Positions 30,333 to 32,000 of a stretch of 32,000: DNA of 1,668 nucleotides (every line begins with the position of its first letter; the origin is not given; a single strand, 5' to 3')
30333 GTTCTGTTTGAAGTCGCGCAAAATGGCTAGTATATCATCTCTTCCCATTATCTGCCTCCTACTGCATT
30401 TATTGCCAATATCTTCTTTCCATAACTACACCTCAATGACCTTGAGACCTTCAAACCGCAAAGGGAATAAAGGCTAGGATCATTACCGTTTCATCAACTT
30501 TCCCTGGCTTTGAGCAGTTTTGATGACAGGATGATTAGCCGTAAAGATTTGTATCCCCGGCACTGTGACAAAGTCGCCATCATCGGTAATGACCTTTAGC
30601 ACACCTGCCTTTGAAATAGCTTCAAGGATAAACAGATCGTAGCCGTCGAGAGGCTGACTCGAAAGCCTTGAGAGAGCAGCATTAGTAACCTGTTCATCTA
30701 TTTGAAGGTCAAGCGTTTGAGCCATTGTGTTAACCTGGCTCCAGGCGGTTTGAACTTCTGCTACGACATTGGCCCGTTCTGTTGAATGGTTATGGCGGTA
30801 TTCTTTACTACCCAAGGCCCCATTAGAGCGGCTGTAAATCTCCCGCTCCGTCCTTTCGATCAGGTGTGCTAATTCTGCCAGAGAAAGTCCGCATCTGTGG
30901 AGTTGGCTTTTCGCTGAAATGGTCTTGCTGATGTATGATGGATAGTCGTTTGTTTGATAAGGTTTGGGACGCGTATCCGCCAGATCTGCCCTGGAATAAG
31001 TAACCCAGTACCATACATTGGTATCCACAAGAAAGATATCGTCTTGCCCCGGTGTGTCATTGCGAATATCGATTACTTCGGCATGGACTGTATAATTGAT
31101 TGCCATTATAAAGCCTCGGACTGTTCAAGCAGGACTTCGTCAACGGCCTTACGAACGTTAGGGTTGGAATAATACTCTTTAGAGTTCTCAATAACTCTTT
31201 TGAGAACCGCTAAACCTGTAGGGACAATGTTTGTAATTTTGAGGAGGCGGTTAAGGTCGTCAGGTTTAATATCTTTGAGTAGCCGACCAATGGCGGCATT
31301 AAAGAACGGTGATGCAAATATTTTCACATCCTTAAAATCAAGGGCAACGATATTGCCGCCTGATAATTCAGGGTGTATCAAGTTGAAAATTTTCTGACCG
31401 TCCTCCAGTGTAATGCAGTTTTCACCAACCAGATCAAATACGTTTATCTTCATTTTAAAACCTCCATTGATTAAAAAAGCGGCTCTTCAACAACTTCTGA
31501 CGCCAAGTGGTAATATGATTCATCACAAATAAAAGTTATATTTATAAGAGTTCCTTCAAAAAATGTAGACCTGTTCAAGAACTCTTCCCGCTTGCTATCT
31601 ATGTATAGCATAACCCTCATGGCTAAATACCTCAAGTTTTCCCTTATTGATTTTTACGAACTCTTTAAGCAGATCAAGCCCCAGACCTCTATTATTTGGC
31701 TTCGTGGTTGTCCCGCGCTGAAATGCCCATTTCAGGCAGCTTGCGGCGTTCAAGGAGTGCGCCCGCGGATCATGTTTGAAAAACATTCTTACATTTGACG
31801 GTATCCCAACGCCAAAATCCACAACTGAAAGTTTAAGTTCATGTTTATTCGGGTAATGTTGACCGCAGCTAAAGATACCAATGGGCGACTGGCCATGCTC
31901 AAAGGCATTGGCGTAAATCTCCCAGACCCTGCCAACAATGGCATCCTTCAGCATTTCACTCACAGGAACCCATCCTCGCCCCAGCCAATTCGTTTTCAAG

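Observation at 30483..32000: Coupled GHKL ATPase -> STAS-like (DUF4325) -> enlarged PIN nuclease operon: candidate partner-switching-controlled toxin or defence system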

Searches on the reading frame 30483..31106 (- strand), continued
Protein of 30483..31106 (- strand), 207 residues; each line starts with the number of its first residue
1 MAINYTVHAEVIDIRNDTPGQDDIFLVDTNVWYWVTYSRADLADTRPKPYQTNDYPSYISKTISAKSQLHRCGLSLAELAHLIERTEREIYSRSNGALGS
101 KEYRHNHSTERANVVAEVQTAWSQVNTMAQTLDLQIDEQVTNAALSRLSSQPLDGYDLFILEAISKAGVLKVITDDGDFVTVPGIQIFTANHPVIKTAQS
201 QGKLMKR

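Call 43: search_solved_structures(query=A3, max_evalue=1, show_alignments=0)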
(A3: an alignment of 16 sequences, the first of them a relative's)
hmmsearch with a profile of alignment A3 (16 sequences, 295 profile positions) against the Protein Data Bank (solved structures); distinct sequences matched with E-value up to 1: 16.
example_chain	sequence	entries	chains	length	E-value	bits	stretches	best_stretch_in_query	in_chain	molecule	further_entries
6mi6_A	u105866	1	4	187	0.0013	21.1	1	171-247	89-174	Chemotaxis protein CheA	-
1i58_A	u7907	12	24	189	0.0013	21.1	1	171-247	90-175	CHEMOTAXIS PROTEIN CHEA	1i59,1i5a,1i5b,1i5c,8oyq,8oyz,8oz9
1i5d_A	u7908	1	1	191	0.0014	21.1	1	171-247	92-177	CHEMOTAXIS PROTEIN CHEA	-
4xiv_A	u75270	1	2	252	0.0025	20.2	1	171-247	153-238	Chemotaxis protein CheA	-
2ch4_A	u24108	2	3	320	0.0039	19.5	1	171-247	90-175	CHEMOTAXIS PROTEIN CHEA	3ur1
3ja6_C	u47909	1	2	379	0.0073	18.7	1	171-247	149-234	Chemotaxis protein CheA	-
1b3q_A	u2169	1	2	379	0.0073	18.7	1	171-247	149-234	PROTEIN (CHEMOTAXIS PROTEIN CHEA)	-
4r39_A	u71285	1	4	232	0.16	14.2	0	124-187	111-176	Blue-light-activated histidine kinase 2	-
5c93_A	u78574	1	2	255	0.3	13.4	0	128-249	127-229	Histidine kinase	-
4u7n_A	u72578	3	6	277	0.39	13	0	141-249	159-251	Histidine protein kinase sensor protein | Histidine kinase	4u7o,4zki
8c5v_A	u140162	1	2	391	0.44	12.8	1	198-250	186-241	Chemotaxis protein CheA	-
9ijj_q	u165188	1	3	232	0.47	12.7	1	85-144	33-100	Protein FAM228B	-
4jpb_A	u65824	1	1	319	0.56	12.5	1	171-247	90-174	Chemotaxis protein CheA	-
4r3a_A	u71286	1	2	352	0.63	12.3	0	126-187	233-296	Blue-light-activated histidine kinase 2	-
28jw_h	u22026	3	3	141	0.8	12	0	58-108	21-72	Small ribosomal subunit protein uS8c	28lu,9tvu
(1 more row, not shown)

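Call 48: find_homologous_proteins(query=L097:1284-2165:+, max_evalue=0.001)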
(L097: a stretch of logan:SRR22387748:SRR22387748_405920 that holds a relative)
Query L097:1284-2165:+ (294 aa): 1197 proteins with E <= 0.001 among 2738 candidates; the best 120 are listed.
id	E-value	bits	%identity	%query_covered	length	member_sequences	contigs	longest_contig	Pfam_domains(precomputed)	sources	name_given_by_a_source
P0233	3.5e-201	685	100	100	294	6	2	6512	PF02518.32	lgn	-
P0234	1.8e-171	587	86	100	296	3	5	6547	PF02518.32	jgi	-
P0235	2.3e-162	557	81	100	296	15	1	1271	PF02518.32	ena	-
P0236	3.0e-156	537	79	100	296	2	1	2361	PF02518.32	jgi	jgi:hypothetical protein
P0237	5.9e-155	533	79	96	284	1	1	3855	-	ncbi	ncbi:MAG: ATP-binding protein, partial [Deltaproteobacteria bacterium]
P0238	5.7e-154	530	77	100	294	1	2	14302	-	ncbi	ncbi:MAG: ATP-binding protein [Candidatus Desantisbacteria bacterium]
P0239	7.6e-153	526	77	100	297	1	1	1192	PF02518.32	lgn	-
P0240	2.6e-152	524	77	100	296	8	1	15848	PF02518.32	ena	-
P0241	8.2e-152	523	76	100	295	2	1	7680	PF02518.32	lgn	-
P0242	7.0e-150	516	75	100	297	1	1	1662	-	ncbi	-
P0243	5.4e-147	507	75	100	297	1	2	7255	PF02518.32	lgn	-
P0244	2.4e-145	501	75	100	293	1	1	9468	PF02518.32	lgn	-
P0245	5.0e-145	500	86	85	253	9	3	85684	PF02518.32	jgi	jgi:hypothetical protein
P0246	1.5e-144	499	73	100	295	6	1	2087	-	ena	-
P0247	5.2e-143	494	75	100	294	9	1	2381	PF02518.32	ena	-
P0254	1.2e-135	470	72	100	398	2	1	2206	-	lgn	-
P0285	7.3e-113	395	61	99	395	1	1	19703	-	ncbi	-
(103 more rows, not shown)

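Call 52: search_protein_families(library=pfam, proteins=[P0285, P0254, P0233, L094:2025-4577:+], max_evalue=0.01)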
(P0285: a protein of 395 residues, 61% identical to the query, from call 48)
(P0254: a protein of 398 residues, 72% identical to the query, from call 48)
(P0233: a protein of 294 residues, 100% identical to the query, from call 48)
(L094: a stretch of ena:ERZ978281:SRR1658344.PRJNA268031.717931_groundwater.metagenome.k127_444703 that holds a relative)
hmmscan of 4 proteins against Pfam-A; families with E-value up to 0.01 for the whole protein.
P0285 (395 aa): 1 family
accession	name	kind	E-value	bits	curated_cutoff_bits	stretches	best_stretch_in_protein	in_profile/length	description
PF02518.31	HATPase_c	-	0.0093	16.8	26.4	0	243-348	10-97/111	Histidine kinase-, DNA gyrase B-, and HSP90-like ATPase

P0254 (398 aa): 1 family
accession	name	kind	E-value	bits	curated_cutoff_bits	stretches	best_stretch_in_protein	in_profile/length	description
PF02518.31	HATPase_c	-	5.8e-05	23.9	26.4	1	245-351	10-100/111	Histidine kinase-, DNA gyrase B-, and HSP90-like ATPase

P0233 (294 aa): 1 family
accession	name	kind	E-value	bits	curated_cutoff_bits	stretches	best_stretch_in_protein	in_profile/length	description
PF02518.31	HATPase_c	-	1.5e-05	25.8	26.4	1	144-248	10-100/111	Histidine kinase-, DNA gyrase B-, and HSP90-like ATPase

L094:2025-4577:+ (851 aa): 2 families
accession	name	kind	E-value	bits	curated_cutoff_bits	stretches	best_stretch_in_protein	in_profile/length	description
PF13166.12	AAA_13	-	9.7e-12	44.8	36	1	373-698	253-587/713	AAA domain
PF02463.25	SMC_N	-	1.7e-09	37.9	40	1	526-689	110-206/220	RecF/RecN/SMC N terminal domain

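Call 56: predict_structure(alignment_id=A4)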
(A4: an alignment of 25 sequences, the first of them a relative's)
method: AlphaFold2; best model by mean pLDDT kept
length: 294 residues; sequences in the alignment: 25
mean_pLDDT: 84.0   pTM: 0.87
mean pLDDT of the five models: 84.0, 81.7, 81.7, 81.0, 79.6
residues with pLDDT >= 90: 111; 70-90: 143; 50-70: 34; < 50: 6
segments of 3 or more residues with pLDDT < 50: 291-294
pLDDT, mean of each block of 10 residues (from residue 1): 90 81 93 94 88 94 94 87 87 76 84 84 78 76 77 66 90 91 88 84 93 77 69 88 95 95 93 83 58 38
secondary structure, 60 per line:
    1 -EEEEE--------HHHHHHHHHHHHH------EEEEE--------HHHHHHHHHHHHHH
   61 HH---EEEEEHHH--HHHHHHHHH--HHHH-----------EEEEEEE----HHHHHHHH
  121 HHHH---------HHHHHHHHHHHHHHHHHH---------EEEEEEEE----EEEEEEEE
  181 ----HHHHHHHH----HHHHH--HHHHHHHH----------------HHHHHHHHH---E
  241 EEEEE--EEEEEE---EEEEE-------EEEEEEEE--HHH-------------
elements in order: E2-6 H15-27 E34-38 H47-62 E66-70 H76-84 H87-90 E102-108 H113-124 H134-151 E161-168 E173-180 H185-192 H197-201 H204-211 H228-236 E240-245 E248-253 E257-261 E269-276

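Call 58: fold_search(model_id=the predicted structure, library=pdb)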
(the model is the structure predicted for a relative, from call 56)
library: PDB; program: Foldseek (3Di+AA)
matches with E <= 10: 1044; with E <= 0.001: 7
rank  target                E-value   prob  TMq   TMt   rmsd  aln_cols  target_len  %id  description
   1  2hkj                  5.6e-05  0.96  0.20  0.14   9.1       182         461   14  Topoisomerase VI-B bound to radicicol (released 2006-08-29)
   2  1mu5                  8.6e-05  0.99  0.26  0.18   9.0       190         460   18  Structure of topoisomerase subunit (released 2003-01-07)
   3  1mx0_B                8.6e-05  0.97  0.23  0.16  14.4       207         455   12  Structure of topoisomerase subunit (released 2003-01-07)
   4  1z59                  1.1e-04  0.96  0.17  0.12   9.9       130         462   18  Topoisomerase VI-B, ADP-bound monomer form (released 2005-06-14)
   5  1z5a_B                1.3e-04  0.95  0.23  0.16  14.3       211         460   13  Topoisomerase VI-B, ADP-bound dimer form (released 2005-06-14)
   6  1mx0_C                2.4e-04  0.98  0.26  0.18  12.7       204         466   14  Structure of topoisomerase subunit (released 2003-01-07)
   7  3zkd_F                7.3e-04  0.84  0.22  0.18  12.7       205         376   13  CRYSTAL STRUCTURE OF THE ATPASE REGION OF Mycobacterium tuberculosis GyrB WITH AMPPNP (released 2013-09-18)
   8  3zkb_J                1.0e-03  0.72  0.21  0.17  13.1       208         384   14  CRYSTAL STRUCTURE OF THE ATPASE REGION OF Mycobacterium tuberculosis GyrB WITH AMPPNP (released 2013-09-18)
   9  3zkb_A                1.6e-03  0.80  0.22  0.18  12.1       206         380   13  CRYSTAL STRUCTURE OF THE ATPASE REGION OF Mycobacterium tuberculosis GyrB WITH AMPPNP (released 2013-09-18)
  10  3zkd_G                1.8e-03  0.84  0.25  0.20  13.8       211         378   11  CRYSTAL STRUCTURE OF THE ATPASE REGION OF Mycobacterium tuberculosis GyrB WITH AMPPNP (released 2013-09-18)
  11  3zkd_A                2.4e-03  0.63  0.21  0.17  12.8       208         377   14  CRYSTAL STRUCTURE OF THE ATPASE REGION OF Mycobacterium tuberculosis GyrB WITH AMPPNP (released 2013-09-18)
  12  7ptg_A                2.6e-03  0.84  0.25  0.34   9.4       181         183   12  Pseudomonas aeruginosa DNA gyrase B 24kDa ATPase subdomain complexed with EBL2888 (released 2022-10-05)
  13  7ptf_C                2.6e-03  0.75  0.23  0.30  11.1       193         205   10  Pseudomonas aeruginosa DNA gyrase B 24kDa ATPase subdomain complexed with novobiocin (released 2022-10-05)
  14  3zkd_D                2.6e-03  0.63  0.21  0.17  12.7       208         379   14  CRYSTAL STRUCTURE OF THE ATPASE REGION OF Mycobacterium tuberculosis GyrB WITH AMPPNP (released 2013-09-18)
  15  8bn6                  2.8e-03  0.75  0.24  0.30  12.6       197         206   11  Pseudomonas aeruginosa DNA gyrase B 24kDa ATPase subdomain complexed with EBL3021 (released 2023-03-29)
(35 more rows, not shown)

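Call 62: search_dna_similar(query=window:30486-31106:-, collection=plasmids, mode=protein, max_rows=15)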
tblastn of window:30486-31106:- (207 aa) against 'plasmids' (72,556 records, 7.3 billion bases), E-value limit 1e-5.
No match.

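Call 63: search_dna_similar(query=window:30486-31106:-, collection=phages, mode=protein, max_rows=15)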
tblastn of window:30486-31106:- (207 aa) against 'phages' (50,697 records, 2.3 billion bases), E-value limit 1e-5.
No match.

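Call 64: find_related_loci(query=A1, collection=viral_contigs, flank=5000)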
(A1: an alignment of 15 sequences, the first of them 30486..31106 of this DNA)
Query A1 (207 aa) in viral_contigs; peptide patterns used: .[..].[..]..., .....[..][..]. (x = any residue, [..] = any of these).
51 stretches matched a pattern; 4 encode a relative of the query (tblastn E <= 1e-3); 4 distinct loci.
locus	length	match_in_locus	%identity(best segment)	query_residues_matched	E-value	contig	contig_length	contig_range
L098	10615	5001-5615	57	1-207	1e-81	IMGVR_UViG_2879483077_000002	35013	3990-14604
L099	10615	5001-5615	54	1-207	3e-74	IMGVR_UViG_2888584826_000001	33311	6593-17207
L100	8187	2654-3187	37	13-188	2e-33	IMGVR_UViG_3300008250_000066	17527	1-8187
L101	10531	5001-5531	30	25-202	2e-17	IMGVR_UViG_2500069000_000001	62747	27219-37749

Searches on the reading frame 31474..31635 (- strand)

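Call 3: search_protein_families(library=pfam, proteins=[window:31474-31635:-], max_evalue=1)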
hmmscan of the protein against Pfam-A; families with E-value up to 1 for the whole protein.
window:31474-31635:- (54 aa): 1 family
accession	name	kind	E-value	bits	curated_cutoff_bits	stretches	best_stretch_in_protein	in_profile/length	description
PF11050.13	Viral_env_E26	-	0.081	12.7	25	1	5-42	183-220/225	Virus envelope protein E26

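Call 4: search_protein_families(library=padloc, proteins=[window:31474-31635:-], max_evalue=1)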
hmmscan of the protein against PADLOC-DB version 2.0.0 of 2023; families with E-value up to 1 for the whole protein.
window:31474-31635:- (54 aa): 0 families

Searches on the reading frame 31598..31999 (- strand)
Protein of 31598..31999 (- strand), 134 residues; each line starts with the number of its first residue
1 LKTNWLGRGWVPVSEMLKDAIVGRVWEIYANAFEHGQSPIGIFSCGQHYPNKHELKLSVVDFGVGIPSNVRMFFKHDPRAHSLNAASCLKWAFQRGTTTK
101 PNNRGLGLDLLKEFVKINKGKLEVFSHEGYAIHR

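Call 3: search_protein_families(library=pfam, proteins=[window:31598-31999:-], max_evalue=1)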
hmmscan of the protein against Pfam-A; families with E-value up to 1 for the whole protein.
window:31598-31999:- (134 aa): 2 families
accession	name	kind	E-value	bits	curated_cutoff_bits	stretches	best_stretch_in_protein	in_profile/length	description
PF02518.31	HATPase_c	-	3.9e-06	27.7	26.4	1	25-129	10-100/111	Histidine kinase-, DNA gyrase B-, and HSP90-like ATPase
PF13581.12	HATPase_c_2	-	0.086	13.3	27.4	1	13-115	24-109/127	Histidine kinase-like ATPase domain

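Call 4: search_protein_families(library=padloc, proteins=[window:31598-31999:-], max_evalue=1)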
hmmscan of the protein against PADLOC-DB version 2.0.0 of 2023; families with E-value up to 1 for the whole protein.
window:31598-31999:- (134 aa): 1 family
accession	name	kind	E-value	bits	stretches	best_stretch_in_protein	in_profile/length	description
PDLC02567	DrmA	-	2.2e-05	19.7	1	24-127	143-241/1750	DrmA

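Call 45: find_homologous_proteins(query=window:31598-31999:-, max_evalue=0.001)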
Query window:31598-31999:- (134 aa): 112 proteins with E <= 0.001 among 115 candidates.
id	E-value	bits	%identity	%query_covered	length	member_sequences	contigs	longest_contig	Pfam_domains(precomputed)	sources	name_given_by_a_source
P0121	3.8e-73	262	85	99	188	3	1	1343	PF02518.32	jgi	-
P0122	5.2e-65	236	87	87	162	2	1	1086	PF02518.32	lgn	-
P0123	4.2e-64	233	80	97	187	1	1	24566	PF02518.32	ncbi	-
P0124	2.3e-63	230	75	99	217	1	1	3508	PF02518.32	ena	-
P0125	3.9e-54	200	66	99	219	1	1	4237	PF02518.32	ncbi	-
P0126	8.2e-54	199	67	94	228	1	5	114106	PF02518.32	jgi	jgi:hypothetical protein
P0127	2.5e-53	198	68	98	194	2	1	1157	PF02518.32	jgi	-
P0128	1.2e-52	195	63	99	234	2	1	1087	PF02518.32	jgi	jgi:hypothetical protein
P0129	6.4e-52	193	63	99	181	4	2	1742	PF02518.32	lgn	-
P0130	6.5e-51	190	70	90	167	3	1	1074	-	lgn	-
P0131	1.9e-50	188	63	100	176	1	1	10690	-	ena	-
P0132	4.2e-50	187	63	99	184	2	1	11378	PF02518.32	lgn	-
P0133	5.4e-50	187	61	99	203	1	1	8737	-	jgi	jgi:hypothetical protein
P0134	2.0e-49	185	62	99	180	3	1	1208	PF02518.32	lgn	-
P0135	3.4e-49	184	65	99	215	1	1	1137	PF02518.32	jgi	jgi:signal transduction histidine kinase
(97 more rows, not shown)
